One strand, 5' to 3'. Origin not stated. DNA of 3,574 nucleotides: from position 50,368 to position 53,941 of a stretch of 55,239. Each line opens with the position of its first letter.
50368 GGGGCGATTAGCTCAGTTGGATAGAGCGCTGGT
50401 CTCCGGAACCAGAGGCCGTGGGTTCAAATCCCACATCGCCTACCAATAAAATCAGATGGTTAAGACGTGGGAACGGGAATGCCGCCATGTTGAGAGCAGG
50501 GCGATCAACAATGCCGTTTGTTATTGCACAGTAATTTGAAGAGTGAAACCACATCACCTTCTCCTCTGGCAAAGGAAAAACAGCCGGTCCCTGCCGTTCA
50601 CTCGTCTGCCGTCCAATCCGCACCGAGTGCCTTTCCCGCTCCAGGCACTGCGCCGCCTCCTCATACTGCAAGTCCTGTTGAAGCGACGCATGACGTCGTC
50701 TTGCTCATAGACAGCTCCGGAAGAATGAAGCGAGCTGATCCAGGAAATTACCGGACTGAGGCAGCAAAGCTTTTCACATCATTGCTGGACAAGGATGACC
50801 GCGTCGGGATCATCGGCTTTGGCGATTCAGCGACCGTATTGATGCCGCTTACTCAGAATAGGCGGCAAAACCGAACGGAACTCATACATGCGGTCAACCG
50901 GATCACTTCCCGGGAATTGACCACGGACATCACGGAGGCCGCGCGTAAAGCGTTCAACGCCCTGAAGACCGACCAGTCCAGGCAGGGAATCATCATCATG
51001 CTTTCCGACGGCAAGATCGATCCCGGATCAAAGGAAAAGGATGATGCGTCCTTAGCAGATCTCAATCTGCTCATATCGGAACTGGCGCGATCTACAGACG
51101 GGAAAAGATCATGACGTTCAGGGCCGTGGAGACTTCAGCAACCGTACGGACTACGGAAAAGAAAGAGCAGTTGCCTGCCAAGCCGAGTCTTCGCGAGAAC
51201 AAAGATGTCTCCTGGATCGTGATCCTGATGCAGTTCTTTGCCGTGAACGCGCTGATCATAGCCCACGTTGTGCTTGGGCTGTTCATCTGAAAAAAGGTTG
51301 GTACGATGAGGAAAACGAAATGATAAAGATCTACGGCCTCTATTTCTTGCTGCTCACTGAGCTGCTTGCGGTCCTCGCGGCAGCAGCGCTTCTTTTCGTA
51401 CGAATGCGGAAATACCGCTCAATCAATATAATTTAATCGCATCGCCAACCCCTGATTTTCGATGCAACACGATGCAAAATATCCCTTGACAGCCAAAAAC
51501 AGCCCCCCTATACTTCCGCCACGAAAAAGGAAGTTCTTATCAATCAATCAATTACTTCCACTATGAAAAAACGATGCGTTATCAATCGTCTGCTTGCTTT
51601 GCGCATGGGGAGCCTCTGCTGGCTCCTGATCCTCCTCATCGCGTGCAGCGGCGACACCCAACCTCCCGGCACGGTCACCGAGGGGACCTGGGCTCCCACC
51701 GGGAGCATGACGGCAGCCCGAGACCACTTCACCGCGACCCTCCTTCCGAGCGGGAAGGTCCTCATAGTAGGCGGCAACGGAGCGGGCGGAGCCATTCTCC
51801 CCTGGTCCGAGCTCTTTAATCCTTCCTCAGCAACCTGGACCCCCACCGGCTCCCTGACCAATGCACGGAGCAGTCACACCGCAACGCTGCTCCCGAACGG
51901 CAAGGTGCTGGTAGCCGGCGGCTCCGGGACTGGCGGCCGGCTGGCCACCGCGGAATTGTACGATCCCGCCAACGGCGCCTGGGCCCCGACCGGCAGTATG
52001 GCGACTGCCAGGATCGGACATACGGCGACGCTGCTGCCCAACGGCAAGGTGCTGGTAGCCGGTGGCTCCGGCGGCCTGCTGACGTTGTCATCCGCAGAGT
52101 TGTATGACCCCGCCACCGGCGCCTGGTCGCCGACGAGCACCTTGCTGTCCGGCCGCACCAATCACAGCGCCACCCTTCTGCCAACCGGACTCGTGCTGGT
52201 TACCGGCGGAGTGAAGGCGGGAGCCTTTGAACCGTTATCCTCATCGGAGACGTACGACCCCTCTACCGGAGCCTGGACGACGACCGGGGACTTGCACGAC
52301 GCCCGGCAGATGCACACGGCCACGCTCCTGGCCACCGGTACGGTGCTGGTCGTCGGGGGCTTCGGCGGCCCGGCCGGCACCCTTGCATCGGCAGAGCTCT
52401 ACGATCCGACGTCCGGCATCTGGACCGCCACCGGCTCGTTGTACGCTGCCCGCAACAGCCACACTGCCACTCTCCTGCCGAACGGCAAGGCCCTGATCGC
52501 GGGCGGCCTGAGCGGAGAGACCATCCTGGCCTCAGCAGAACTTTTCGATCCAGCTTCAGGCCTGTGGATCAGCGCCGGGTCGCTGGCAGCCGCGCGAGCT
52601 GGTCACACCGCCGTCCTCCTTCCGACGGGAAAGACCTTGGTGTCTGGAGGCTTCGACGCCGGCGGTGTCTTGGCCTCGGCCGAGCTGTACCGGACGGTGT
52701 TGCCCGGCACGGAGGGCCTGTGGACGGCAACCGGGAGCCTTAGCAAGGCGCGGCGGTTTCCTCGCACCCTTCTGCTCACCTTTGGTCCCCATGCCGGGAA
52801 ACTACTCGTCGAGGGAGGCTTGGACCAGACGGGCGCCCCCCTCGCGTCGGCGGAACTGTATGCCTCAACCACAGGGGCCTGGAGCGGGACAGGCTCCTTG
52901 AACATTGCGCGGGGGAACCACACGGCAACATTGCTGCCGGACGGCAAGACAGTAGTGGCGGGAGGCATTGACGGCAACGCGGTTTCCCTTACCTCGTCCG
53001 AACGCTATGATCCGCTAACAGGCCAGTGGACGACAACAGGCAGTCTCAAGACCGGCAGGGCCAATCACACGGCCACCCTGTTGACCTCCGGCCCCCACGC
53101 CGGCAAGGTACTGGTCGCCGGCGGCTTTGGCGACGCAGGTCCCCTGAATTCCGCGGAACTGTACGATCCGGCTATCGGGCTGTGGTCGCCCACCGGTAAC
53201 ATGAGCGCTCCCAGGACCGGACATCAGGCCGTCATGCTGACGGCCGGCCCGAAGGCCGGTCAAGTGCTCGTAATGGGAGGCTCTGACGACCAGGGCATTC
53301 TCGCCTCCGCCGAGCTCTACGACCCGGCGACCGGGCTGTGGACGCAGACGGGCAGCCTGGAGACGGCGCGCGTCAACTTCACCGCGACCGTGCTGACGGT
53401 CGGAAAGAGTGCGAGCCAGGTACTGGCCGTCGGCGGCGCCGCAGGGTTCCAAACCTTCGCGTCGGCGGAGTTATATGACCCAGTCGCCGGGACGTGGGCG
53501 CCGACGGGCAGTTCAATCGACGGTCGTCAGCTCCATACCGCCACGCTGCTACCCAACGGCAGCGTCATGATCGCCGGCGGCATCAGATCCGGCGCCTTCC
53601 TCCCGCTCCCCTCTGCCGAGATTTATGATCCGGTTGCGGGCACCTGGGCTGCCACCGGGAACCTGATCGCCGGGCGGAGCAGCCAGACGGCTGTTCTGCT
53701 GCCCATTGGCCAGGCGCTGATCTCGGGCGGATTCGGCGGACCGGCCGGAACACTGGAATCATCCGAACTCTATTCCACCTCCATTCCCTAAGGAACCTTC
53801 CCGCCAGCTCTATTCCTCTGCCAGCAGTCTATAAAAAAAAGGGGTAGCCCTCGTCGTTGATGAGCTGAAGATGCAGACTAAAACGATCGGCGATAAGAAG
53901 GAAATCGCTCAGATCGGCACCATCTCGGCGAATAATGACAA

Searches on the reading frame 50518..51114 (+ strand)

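Call 69: search_protein_families(library=pfam, proteins=[window:50518-51114:+], max_evalue=0.01)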
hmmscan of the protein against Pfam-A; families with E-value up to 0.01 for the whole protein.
window:50518-51114:+ (198 aa): 5 families
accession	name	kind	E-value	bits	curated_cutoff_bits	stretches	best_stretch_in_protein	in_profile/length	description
PF13519.12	VWA_2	-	8.1e-17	62.2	27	1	60-166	1-107/107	von Willebrand factor type A domain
PF00092.34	VWA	-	2.9e-14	54.1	23.8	1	59-168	1-116/174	von Willebrand factor type A domain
PF13768.12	VWA_3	-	6.4e-06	26.7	27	1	59-173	2-114/155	von Willebrand factor type A domain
PF01882.25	DUF58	-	9.6e-06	25.4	23.4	1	58-164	36-142/216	Protein of unknown function DUF58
PF05762.20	VWA_CoxE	-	0.00015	21.7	26.4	1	52-166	50-160/222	VWA domain containing CoxE-like protein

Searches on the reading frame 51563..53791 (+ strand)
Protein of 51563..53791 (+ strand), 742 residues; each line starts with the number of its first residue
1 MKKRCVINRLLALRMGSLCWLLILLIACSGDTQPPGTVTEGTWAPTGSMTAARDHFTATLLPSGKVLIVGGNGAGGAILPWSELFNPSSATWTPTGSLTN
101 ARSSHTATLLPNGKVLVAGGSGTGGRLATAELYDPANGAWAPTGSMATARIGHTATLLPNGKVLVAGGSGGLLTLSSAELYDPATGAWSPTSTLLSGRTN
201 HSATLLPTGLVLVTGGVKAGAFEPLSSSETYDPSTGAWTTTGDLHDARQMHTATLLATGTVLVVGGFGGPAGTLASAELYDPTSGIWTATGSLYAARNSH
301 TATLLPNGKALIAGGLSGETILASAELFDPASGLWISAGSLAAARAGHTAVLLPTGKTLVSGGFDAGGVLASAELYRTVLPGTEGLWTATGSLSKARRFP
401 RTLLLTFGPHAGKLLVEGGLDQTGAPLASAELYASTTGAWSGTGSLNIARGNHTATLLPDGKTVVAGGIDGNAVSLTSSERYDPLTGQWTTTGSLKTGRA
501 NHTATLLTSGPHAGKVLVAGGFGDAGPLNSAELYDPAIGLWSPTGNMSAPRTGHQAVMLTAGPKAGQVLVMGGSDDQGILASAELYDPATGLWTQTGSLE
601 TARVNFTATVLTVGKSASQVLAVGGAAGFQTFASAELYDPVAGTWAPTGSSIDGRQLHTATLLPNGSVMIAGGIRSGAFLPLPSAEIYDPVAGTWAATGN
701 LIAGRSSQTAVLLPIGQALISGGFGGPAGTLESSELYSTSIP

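Call 69: search_protein_families(library=pfam, proteins=[window:51563-53791:+], max_evalue=0.01)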
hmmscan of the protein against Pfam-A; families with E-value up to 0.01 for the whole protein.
window:51563-53791:+ (742 aa): 12 families
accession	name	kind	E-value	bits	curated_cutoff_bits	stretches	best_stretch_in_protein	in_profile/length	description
PF13418.12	Kelch_4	-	3.8e-84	276.9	21.6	9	449-495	1-47/49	Galactose oxidase, central domain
PF13415.12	Kelch_3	-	3.7e-66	218.6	22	10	112-157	1-47/48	Galactose oxidase, central domain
PF01344.31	Kelch_1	-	4.4e-66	218.4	20.1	7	459-494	10-44/46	Kelch motif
PF13964.12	Kelch_6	-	4.3e-56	185.6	25.3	7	102-150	2-50/50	Kelch motif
PF24681.1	Kelch_KLHDC2_KLHL20_DRC7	-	7.7e-42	143.5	50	4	45-216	43-221/221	KLHDC2/KLHL20/DRC7 Kelch-repeats domain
PF07646.21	Kelch_2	-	4.5e-35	118.3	21.3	2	153-192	4-45/48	Kelch motif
PF24981.1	Beta-prop_ATRN-LZTR1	-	7.8e-32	111.1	50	4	181-320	128-284/289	Attractin/LZTR1 beta-propeller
PF25210.1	Kelch_FKB95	-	4.5e-17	63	70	0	119-241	49-165/268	FKB95, Kelch-repeats domain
PF07250.17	Glyoxal_oxid_N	-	4.9e-14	52.6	37.5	0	84-169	50-136/243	Glyoxal oxidase N-terminus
PF12904.13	Collagen_bind_2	-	4.6e-05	23.6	22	0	111-150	32-71/92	Putative collagen-binding domain of a collagenase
PF24996.1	NANM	-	5.8e-05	22.6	45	0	180-251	170-242/350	N-acetylneuraminate epimerase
PF19922.4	bpX6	-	0.00037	20.8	27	0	559-592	85-118/170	MoxR-vWA-beta-propeller ternary system domain bpX6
